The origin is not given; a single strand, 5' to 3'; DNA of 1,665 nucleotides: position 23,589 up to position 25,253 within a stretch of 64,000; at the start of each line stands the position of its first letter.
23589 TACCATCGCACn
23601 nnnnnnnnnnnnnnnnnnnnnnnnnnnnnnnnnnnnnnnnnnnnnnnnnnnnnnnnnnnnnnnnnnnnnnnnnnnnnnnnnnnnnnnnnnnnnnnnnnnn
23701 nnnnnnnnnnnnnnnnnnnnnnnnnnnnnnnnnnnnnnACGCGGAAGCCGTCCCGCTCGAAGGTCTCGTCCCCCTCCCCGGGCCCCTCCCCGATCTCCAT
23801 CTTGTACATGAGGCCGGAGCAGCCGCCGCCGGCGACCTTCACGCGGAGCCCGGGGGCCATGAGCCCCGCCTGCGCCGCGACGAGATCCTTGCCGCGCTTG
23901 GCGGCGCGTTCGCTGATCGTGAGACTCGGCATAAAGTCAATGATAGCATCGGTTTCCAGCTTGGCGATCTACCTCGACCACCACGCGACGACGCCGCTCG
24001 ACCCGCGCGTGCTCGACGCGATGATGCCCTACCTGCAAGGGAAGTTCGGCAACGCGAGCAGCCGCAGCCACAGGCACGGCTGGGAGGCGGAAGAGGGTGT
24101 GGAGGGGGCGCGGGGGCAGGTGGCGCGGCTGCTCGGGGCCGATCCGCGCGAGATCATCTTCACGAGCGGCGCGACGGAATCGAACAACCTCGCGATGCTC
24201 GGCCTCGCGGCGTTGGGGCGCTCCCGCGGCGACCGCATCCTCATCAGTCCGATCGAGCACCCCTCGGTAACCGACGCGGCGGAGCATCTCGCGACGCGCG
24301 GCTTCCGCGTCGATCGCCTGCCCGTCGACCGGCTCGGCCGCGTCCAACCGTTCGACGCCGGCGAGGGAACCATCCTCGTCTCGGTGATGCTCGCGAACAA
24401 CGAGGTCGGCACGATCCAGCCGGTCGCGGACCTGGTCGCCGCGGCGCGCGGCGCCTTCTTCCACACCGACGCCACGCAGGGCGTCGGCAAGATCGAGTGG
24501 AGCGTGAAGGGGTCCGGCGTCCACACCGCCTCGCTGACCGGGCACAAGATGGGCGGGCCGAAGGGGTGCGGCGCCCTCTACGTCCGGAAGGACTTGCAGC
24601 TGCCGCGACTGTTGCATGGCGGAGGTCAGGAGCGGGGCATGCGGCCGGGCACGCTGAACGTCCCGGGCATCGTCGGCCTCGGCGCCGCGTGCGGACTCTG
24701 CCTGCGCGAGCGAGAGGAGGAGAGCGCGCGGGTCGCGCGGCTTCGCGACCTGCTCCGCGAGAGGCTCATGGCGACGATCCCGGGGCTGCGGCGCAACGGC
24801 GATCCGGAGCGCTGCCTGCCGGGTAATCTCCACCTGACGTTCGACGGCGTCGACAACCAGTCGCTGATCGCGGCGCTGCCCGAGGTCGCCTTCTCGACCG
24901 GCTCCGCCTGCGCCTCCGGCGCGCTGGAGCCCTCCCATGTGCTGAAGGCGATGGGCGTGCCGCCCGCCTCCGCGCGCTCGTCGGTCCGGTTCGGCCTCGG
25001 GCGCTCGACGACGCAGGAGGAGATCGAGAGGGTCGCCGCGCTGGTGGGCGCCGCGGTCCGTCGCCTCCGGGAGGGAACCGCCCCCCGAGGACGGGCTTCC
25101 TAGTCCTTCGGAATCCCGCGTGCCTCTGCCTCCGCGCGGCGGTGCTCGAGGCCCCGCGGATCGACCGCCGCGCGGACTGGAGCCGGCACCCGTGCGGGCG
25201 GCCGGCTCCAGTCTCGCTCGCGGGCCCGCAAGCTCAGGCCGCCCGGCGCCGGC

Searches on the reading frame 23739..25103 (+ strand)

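Call 53: search_protein_families(library=pfam, proteins=[window:23739-25103:+], max_evalue=0.001)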
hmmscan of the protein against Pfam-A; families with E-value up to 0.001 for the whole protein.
window:23739-25103:+ (454 aa): 1 family
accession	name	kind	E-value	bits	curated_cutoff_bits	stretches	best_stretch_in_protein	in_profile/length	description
PF00266.25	Aminotran_5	-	1.6e-69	235.2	21.5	1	77-432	1-371/371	Aminotransferase class-V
